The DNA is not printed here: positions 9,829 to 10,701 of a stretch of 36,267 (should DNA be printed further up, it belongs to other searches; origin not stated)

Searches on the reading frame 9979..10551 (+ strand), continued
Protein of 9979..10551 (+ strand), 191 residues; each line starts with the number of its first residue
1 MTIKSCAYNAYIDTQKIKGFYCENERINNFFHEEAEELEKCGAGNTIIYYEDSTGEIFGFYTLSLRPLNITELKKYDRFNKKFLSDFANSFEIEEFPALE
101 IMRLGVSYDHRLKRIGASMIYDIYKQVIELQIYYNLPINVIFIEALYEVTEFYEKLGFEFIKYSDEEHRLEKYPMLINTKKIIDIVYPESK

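Call 46: search_solved_structures(query=A1, max_evalue=1)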
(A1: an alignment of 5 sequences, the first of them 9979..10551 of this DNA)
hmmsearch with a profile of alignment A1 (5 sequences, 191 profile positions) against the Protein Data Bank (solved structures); distinct sequences matched with E-value up to 1: 18.
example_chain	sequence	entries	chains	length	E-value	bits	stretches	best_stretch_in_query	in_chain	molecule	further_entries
7byy_A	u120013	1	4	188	2.4e-09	40.5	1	3-186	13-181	Acetyltransferase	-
5zgn_C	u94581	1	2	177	7.6e-06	29.1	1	16-175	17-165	KacT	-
6g96_B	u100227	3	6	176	3.1e-05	27.1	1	13-129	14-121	Acetyltransferase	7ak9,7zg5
5xun_A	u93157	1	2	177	3.9e-05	26.8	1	16-175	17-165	Acetyltransferase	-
6gts_A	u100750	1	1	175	0.00044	23.3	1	17-159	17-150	Acetyltransferase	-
9ilr_A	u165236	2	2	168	0.00053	23.1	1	7-158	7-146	N-acetyltransferase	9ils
6ajn_A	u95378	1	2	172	0.00064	22.8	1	17-159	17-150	N-acetyltransferase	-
6ajm_A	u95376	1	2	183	0.0008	22.5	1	17-159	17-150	N-acetyltransferase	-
7f37_B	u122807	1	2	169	0.002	21.2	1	13-153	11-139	GNAT family N-acetyltransferase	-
6gtq_A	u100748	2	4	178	0.0038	20.3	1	17-159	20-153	N-acetyltransferase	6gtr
6gtp_A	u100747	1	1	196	0.0055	19.8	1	17-159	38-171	N-acetyltransferase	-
7chd_A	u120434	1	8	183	0.0099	18.9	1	17-159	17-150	N-acetyltransferase domain-containing protein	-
7ak8_A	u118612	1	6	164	0.015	18.3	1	16-160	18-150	GCN5 family acetyltransferase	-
7f36_A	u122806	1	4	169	0.015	18.3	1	16-161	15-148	N-acetyltransferase domain-containing protein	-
5fvj_A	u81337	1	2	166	0.016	18.2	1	16-160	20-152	PUTATIVE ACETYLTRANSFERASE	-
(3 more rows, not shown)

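Call 51: find_related_loci(query=A1, collection=viral_contigs, flank=4000)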
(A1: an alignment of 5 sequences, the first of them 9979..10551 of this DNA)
Query A1 (191 aa) in viral_contigs; peptide patterns used: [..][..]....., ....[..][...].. (x = any residue, [..] = any of these).
241 stretches matched a pattern; 2 encode a relative of the query (tblastn E <= 1e-3); 2 distinct loci.
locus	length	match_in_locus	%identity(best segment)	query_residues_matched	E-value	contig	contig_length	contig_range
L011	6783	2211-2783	99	1-191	8e-126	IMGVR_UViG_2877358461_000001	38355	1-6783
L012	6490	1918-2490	99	1-191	8e-126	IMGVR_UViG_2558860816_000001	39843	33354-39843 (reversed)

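Call 52: find_related_loci(query=A1, collection=genome_contigs, flank=5000)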
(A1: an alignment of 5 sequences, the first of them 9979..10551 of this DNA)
Query A1 (191 aa) in genome_contigs; peptide patterns used: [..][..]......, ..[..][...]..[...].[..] (x = any residue, [..] = any of these).
49 stretches matched a pattern, but none encodes a relative of the query by tblastn (E <= 1e-3).

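Call 54: find_homologous_proteins(query=A5, max_evalue=0.00001)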
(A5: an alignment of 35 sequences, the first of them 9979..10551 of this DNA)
Query A5 (35 sequences) (191 aa, profile of the alignment): 12 proteins with E <= 0.00001 among 2260 candidates.
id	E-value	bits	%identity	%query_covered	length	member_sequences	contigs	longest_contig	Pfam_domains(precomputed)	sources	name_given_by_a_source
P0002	8.5e-59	217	66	100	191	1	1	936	-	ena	-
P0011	1.1e-58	216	22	96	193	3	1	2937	PF13508.14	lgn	-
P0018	2.2e-58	215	26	96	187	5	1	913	PF13508.14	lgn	-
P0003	3.4e-58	215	51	96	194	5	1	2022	-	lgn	-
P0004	2.2e-57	212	48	93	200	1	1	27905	-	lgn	-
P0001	6.8e-57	210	96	100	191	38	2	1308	-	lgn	-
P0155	1.5e-55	206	32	96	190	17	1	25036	-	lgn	-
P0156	9.1e-55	204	28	91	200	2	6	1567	-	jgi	-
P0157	9.1e-55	204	29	96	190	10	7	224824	-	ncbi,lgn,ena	-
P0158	2.4e-53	199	26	96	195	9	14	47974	PF13673.14,PF13508.14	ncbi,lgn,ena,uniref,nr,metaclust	ncbi:hypothetical protein LASUN_04320 [Lentilactobacillus sunkii]|uniref:N-acetyltransferase domain-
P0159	1.6e-42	164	53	84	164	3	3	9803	PF13673.14,PF13508.14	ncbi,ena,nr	ncbi:MAG TPA: GNAT family N-acetyltransferase [Candidatus Tetragenococcus pullicola]|nr:GNAT family 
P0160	1.2e-30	125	26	77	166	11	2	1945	PF13673.14,PF13508.14,PF00583.32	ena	-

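Call 55: find_encoding_contigs(protein=P0157, flank=4000, max_places=3)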
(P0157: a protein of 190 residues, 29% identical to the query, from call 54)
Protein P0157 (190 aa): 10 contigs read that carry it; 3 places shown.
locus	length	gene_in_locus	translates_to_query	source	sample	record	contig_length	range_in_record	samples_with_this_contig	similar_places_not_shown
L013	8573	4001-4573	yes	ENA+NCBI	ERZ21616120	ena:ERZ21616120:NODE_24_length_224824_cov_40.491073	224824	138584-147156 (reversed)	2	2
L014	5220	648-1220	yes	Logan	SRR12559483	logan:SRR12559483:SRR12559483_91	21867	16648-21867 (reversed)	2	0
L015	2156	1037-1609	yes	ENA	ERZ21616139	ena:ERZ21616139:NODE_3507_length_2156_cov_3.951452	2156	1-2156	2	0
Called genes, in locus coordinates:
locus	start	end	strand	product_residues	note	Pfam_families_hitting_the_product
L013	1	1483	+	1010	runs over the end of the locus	PF02018:CBM_4_9 (faint), PF13472:Lipase_GDSL_2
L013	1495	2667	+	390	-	PF01183:Glyco_hydro_25, PF08460:SH3_5 (weak), PF01476:LysM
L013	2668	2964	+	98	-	-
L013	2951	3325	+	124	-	PF04531:Phage_holin_1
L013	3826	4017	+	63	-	-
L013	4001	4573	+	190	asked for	-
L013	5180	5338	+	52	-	-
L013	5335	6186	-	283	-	PF01522:Polysacc_deac_1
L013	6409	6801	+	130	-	PF06486:DUF1093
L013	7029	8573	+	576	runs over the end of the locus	PF00664:ABC_membrane, PF02463:SMC_N (faint), PF00005:ABC_tran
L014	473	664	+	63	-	-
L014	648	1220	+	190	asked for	-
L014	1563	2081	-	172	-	-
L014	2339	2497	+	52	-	-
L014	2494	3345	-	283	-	PF01522:Polysacc_deac_1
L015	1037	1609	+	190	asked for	-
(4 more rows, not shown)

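Call 56: find_encoding_contigs(protein=P0158, flank=4000, max_places=3)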
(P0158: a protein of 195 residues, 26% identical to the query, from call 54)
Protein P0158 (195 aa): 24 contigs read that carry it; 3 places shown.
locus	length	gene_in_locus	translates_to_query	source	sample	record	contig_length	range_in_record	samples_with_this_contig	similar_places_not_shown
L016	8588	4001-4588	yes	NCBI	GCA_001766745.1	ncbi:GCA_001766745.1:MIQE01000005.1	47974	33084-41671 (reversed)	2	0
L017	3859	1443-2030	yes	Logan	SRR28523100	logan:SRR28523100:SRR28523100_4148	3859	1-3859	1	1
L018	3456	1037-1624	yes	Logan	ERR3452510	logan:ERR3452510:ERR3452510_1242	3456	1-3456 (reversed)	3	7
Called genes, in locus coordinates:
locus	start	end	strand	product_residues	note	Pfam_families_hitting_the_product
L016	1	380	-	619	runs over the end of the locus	PF02463:SMC_N, PF11398:DUF2813 (faint), PF13175:AAA_15, PF13476:AAA_23, PF13555:AAA_29 (faint), PF13175:AAA_15, PF13304:AAA_21, PF20469:OLD-like_TOPRIM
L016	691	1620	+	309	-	PF13936:HTH_38, PF00665:rve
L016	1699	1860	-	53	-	-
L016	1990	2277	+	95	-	PF05135:Phage_connect_1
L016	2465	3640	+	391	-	PF00872:Transposase_mut, PF03050:DDE_Tnp_IS66 (weak), PF10551:MULE (faint)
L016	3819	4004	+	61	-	-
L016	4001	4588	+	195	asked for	PF13673:Acetyltransf_10 (faint), PF13508:Acetyltransf_7 (weak)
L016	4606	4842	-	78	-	-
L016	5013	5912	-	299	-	-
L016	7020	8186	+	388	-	-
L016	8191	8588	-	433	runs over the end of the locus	PF07669:Eco57I, PF02384:N6_Mtase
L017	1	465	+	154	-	?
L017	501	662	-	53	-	-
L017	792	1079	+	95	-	PF05135:Phage_connect_1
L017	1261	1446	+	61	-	-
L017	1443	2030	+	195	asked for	PF13673:Acetyltransf_10 (faint), PF13508:Acetyltransf_7 (weak)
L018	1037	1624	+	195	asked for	PF13673:Acetyltransf_10 (faint), PF13508:Acetyltransf_7 (weak)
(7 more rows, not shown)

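Call 57: find_encoding_contigs(protein=P0155, flank=4000, max_places=2)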
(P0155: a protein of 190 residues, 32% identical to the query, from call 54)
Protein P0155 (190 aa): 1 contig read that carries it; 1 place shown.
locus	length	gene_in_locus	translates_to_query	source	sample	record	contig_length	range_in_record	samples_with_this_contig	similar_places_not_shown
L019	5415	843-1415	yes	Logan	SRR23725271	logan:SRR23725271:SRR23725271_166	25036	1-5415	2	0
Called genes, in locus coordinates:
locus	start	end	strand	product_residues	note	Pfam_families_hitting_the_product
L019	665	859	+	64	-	-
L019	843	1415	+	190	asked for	-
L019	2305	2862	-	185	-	PF00156:Pribosyltran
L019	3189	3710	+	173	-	-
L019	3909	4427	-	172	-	PF13302:Acetyltransf_3, PF00583:Acetyltransf_1, PF13673:Acetyltransf_10 (weak), PF13508:Acetyltransf_7 (weak)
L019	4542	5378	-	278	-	PF00149:Metallophos, PF12850:Metallophos_2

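Call 58: find_encoding_contigs(protein=P0159, flank=4000, max_places=2)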
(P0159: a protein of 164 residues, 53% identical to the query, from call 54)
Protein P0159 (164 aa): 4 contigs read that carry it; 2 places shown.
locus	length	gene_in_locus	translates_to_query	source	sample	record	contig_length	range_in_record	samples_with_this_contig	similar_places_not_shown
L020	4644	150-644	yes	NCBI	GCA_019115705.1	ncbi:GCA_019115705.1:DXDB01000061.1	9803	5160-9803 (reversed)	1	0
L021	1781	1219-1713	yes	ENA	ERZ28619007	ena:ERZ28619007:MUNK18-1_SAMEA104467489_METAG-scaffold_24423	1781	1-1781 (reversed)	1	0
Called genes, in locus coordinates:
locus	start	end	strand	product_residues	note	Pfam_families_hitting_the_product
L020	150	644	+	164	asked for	PF13673:Acetyltransf_10 (faint), PF13508:Acetyltransf_7 (weak)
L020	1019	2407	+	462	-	PF00149:Metallophos, PF02872:5_nucleotid_C (weak)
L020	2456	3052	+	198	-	PF06265:YutD-like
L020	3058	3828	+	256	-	PF00702:Hydrolase, PF13344:Hydrolase_6, PF13419:HAD_2, PF13242:Hydrolase_like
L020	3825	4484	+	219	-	PF07314:Lit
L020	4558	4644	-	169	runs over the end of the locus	PF04608:PgpA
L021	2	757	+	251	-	?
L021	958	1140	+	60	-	-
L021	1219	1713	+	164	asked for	PF13673:Acetyltransf_10 (faint), PF13508:Acetyltransf_7 (weak)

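Call 71: predict_structure(alignment_id=A7)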
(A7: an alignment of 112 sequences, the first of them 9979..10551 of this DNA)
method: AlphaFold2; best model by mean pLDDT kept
length: 191 residues; sequences in the alignment: 112
mean_pLDDT: 91.5   pTM: 0.87
mean pLDDT of the five models: 91.5, 90.9, 90.9, 90.7, 90.4
residues with pLDDT >= 90: 148; 70-90: 30; 50-70: 12; < 50: 1
segments of 3 or more residues with pLDDT < 50: none
pLDDT, mean of each block of 10 residues (from residue 1): 96 98 97 98 98 98 95 78 75 92 97 96 97 94 94 95 61 92 92 56
secondary structure, 60 per line:
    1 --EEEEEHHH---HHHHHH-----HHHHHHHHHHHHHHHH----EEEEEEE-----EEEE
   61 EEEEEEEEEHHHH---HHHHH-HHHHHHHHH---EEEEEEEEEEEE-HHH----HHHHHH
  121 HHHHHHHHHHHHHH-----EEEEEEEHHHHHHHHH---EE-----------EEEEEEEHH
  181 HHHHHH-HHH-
elements in order: E3-7 H14-19 H25-40 E45-51 E57-69 H70-73 H77-81 H83-91 E95-106 H115-134 E140-146 H147-155 E172-178 H179-186

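Call 75: fold_search(model_id=the predicted structure, library=pdb)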
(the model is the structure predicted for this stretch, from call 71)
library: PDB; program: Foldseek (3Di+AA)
matches with E <= 10: 1027; with E <= 0.001: 414
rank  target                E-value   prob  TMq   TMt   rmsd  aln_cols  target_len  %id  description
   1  7byy_C                3.5e-13  1.00  0.80  0.86   3.4       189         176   17  Crystal structure of bacterial toxin (released 2020-06-03)
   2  7byy_A                6.0e-13  1.00  0.80  0.85   3.3       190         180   17  Crystal structure of bacterial toxin (released 2020-06-03)
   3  7byy_D                8.7e-13  1.00  0.78  0.86   3.3       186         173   18  Crystal structure of bacterial toxin (released 2020-06-03)
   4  7byy_B                2.2e-12  1.00  0.79  0.84   3.0       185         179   18  Crystal structure of bacterial toxin (released 2020-06-03)
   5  6ajm_B                1.6e-10  1.00  0.68  0.81   3.5       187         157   18  Crystal structure of apo AtaTR (released 2019-01-02)
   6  7ak8_B                2.6e-10  1.00  0.68  0.84   2.9       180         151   17  Structure of Salmonella TacT1 toxin bound to TacA1 antitoxin C-terminal peptide (released 2021-08-18)
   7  7f37_B                4.5e-10  1.00  0.68  0.81   4.7       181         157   15  Crystal structure of AtaT2-AtaR2 complex (released 2021-12-22)
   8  5zgn_C                5.4e-10  1.00  0.69  0.81   3.2       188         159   19  The crystal structure of KacTA-DNA complex (released 2019-04-03)
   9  6g96_A                5.7e-10  1.00  0.76  0.82   3.4       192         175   16  Crystal structure of TacT3 (tRNA acetylating toxin) from Salmonella (released 2018-05-16)
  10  5xun_B                5.7e-10  1.00  0.75  0.84   3.0       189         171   18  Crystal structure of Y145F mutant of KacT (released 2017-07-19)
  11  6gtr_A                6.4e-10  1.00  0.70  0.83   3.5       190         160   15  Structure of the AtaT Y144F mutant toxin bound to the C-terminus of the antitoxin AtaR and Acetyl-CoA (released 2019-03-06)
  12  6gtr_B                6.4e-10  1.00  0.69  0.83   3.5       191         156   17  Structure of the AtaT Y144F mutant toxin bound to the C-terminus of the antitoxin AtaR and Acetyl-CoA (released 2019-03-06)
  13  7chd_B                7.7e-10  1.00  0.75  0.79   3.2       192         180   18  AtaT complexed with acetyl-methionyl-tRNAfMet (released 2020-11-04)
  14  7chd_A                7.7e-10  1.00  0.69  0.77   4.3       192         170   19  AtaT complexed with acetyl-methionyl-tRNAfMet (released 2020-11-04)
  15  7ak7_A                8.2e-10  1.00  0.70  0.86   3.5       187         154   16  Structure of Salmonella TacT2 toxin bound to TacA2 antitoxin (released 2021-08-18)
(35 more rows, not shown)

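Call 81: search_dna_similar(query=P0149, collection=plasmids, mode=protein, max_rows=30, rows=spread, max_evalue=1e-8)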
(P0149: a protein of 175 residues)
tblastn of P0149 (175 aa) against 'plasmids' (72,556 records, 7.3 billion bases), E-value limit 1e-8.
Records with a match: 3617; places in all: 4013; records where one place covers at least 80% of the query: 1772.
Best place of each record, by identity: <60% 3617.
By first word of the organism name: Klebsiella 1800; Escherichia 435; Enterobacter 271; Salmonella 209; Rhizobium 136; Shigella 112; Citrobacter 106; Ralstonia 102; Burkholderia 55; Raoultella 33; and 112 more.
By predicted mobility (MOB-suite, as given by PLSDB): conjugative 2145; non-mobilizable 1082; mobilizable 390.
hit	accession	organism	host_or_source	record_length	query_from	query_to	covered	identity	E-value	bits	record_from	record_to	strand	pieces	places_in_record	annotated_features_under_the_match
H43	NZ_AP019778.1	Methylomonas koyamae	-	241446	2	174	99%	37.9%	2e-32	128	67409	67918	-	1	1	GNAT family N-acetyltransferase | cas3f: type I-F CRISPR-associated helicase Cas3f | DUF1778 domain-containing protein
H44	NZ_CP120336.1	Salmonella enterica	food,State of Palestine: West Bank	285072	17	168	87%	37.3%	5e-22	99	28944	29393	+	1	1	GNAT family N-acetyltransferase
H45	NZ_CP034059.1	Shigella flexneri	Homo sapiens,stool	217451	17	159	82%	39.6%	1e-22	100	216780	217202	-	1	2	GNAT family N-acetyltransferase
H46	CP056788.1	Escherichia coli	culture,Freshwater sample from upstream ...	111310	13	172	91%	35.0%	6e-21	96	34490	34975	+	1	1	GNAT family N-acetyltransferase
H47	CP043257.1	Escherichia albertii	Oregon Junco,genomic DNA,cloacal swab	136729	17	161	83%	38.4%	5e-21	96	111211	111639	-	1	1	GNAT family N-acetyltransferase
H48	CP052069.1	Ralstonia solanacearum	tomato,cell culture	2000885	1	167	95%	32.7%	3e-22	99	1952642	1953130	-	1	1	none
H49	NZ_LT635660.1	Aeromonas dhakensis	-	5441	6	171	95%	32.3%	3e-21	97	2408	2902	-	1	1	GNAT family N-acetyltransferase | DUF1778 domain-containing protein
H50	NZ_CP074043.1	Escherichia coli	Pig,pure culture,Rectal Swab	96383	13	164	87%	33.8%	6e-21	96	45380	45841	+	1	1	GNAT family N-acetyltransferase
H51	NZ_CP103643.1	Enterobacter hormaechei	Homo sapiens,blood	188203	17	164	85%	32.7%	3e-18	88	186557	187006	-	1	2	GNAT family N-acetyltransferase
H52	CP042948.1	Escherichia coli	Homo sapiens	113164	17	163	84%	32.9%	6e-18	87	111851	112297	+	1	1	record has no annotation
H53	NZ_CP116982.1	Escherichia coli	Sus scrofa,feces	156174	17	163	84%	32.2%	3e-17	85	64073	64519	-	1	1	GNAT family N-acetyltransferase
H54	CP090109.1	Rhizobium leguminosarum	Trifolium ambiguum,Cell culture,Plant ...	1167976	10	166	90%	28.0%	4e-18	88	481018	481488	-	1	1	GNAT family N-acetyltransferase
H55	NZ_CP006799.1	Klebsiella pneumoniae subsp. pneumoniae PittNDM01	urine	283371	17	160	82%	30.1%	5e-15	79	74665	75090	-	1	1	GNAT family N-acetyltransferase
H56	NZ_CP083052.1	Klebsiella pneumoniae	Homo sapiens,urine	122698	17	160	82%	29.5%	6e-15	79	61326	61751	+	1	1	GNAT family N-acetyltransferase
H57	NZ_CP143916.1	Klebsiella pneumoniae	wastewater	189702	17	155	79%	28.1%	5e-12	70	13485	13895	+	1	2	GNAT family N-acetyltransferase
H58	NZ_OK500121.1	Providencia alcalifaciens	-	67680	17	156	80%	27.1%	2e-13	74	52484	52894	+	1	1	GNAT family N-acetyltransferase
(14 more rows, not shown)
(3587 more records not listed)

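Call 82: get_annotated_region(hit=H43, flank=500)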
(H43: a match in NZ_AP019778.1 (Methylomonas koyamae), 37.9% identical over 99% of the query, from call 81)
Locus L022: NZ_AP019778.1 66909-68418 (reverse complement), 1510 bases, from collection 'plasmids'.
description: Methylomonas koyamae strain Fw12E-Y plasmid pFW12EY, complete sequence
organism: Methylomonas koyamae (NCBI taxid 702114)
taxonomy: Bacteria; Pseudomonadota; Gammaproteobacteria; Methylococcales; Methylococcaceae; Methylomonas; Methylomonas koyamae
host: -; source: -; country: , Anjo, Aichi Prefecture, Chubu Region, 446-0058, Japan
typing (MOB-suite, as given by PLSDB): mobilizable; relaxase MOBH
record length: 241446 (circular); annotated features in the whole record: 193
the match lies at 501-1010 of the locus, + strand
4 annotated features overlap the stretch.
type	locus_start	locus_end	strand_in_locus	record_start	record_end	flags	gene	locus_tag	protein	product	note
CDS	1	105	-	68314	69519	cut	csy1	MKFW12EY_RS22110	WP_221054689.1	type I-F CRISPR-associated protein Csy1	GO:0043571 - maintenance of CRISPR repeat elements [Evidence IEA]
CDS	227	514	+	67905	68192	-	-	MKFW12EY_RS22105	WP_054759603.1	DUF1778 domain-containing protein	-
CDS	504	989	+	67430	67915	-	-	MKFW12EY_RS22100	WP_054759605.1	GNAT family N-acetyltransferase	-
CDS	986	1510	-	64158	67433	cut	cas3f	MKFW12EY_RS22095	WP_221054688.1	type I-F CRISPR-associated helicase Cas3f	GO:0043571 - maintenance of CRISPR repeat elements [Evidence IEA]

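Call 83: get_annotated_region(hit=H45, flank=500)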
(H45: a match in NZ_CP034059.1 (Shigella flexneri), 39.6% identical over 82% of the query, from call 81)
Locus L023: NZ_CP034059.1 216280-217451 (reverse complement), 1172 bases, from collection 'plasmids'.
description: Shigella flexneri strain FDAARGOS_535 plasmid unnamed1, complete sequence
organism: Shigella flexneri (NCBI taxid 623)
taxonomy: Bacteria; Pseudomonadota; Gammaproteobacteria; Enterobacterales; Enterobacteriaceae; Shigella; Shigella flexneri
host: -; source: Homo sapiens,stool; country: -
typing (MOB-suite, as given by PLSDB): mobilizable; replicon IncFIA,IncFIC; relaxase MOBF,MOBF,MOBF,MOBP
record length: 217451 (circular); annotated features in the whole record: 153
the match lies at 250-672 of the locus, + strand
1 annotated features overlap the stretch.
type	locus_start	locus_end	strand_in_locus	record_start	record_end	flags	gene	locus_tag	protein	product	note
CDS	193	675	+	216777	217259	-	-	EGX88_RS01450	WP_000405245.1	GNAT family N-acetyltransferase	-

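Call 84: get_annotated_region(hit=H46, flank=500)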
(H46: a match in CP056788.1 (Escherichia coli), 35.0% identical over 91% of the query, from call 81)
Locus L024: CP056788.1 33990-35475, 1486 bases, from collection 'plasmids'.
description: Escherichia coli strain RHBSTW-00180 plasmid pRHBSTW-00180_3, complete sequence
organism: Escherichia coli (NCBI taxid 562)
taxonomy: Bacteria; Pseudomonadota; Gammaproteobacteria; Enterobacterales; Enterobacteriaceae; Escherichia; Escherichia coli
host: -; source: culture,Freshwater sample from upstream of wastewater treatment plant; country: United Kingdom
typing (MOB-suite, as given by PLSDB): non-mobilizable; replicon rep_cluster_488
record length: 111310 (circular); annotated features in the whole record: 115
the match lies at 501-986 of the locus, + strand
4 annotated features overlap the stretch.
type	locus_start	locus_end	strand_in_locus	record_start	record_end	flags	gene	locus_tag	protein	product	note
CDS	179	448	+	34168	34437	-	-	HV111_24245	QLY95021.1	DUF1778 domain-containing protein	-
CDS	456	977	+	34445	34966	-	-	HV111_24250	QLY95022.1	GNAT family N-acetyltransferase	-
CDS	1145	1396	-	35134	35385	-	-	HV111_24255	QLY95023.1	hypothetical protein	-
CDS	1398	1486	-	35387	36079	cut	-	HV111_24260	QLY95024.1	hypothetical protein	-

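Call 85: get_annotated_region(hit=H49, flank=500)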
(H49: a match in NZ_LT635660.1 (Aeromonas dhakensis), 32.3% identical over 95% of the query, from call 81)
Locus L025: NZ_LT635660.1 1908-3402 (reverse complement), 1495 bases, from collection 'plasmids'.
description: Aeromonas dhakensis strain 9716_6_24 plasmid 9716_6_24, complete sequence
organism: Aeromonas dhakensis (NCBI taxid 196024)
taxonomy: Bacteria; Pseudomonadota; Gammaproteobacteria; Aeromonadales; Aeromonadaceae; Aeromonas; Aeromonas dhakensis
host: -; source: -; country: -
typing (MOB-suite, as given by PLSDB): mobilizable; replicon rep_cluster_2020; relaxase MOBV
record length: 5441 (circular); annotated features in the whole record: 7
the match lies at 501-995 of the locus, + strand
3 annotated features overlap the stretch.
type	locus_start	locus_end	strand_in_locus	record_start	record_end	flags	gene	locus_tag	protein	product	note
CDS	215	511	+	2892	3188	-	-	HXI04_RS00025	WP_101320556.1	DUF1778 domain-containing protein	-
CDS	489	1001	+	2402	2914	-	-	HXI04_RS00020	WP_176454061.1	GNAT family N-acetyltransferase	-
CDS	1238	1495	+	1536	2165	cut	parA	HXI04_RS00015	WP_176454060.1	ParA family partition ATPase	-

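Call 86: get_annotated_region(hit=H54, flank=500)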
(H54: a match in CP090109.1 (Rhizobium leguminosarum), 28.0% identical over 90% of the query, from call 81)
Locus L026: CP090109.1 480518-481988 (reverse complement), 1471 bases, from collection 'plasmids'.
description: Rhizobium leguminosarum strain Ta1k plasmid pRL1, complete sequence
organism: Rhizobium leguminosarum (NCBI taxid 384)
taxonomy: Bacteria; Pseudomonadota; Alphaproteobacteria; Hyphomicrobiales; Rhizobiaceae; Rhizobium; Rhizobium leguminosarum
host: -; source: Trifolium ambiguum,Cell culture,Plant nodule; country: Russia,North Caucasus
typing (MOB-suite, as given by PLSDB): conjugative; relaxase MOBQ; mating-pair formation MPF_T
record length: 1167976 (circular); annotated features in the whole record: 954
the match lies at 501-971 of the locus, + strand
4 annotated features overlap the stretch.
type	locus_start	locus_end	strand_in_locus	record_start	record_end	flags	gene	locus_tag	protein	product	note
CDS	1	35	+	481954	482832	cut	-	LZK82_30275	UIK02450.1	DUF6030 family protein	-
CDS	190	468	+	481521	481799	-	-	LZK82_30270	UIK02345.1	DUF1778 domain-containing protein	-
CDS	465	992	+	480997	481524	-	-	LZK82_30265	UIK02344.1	GNAT family N-acetyltransferase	-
CDS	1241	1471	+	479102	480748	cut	-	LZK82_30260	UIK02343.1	acetolactate synthase large subunit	-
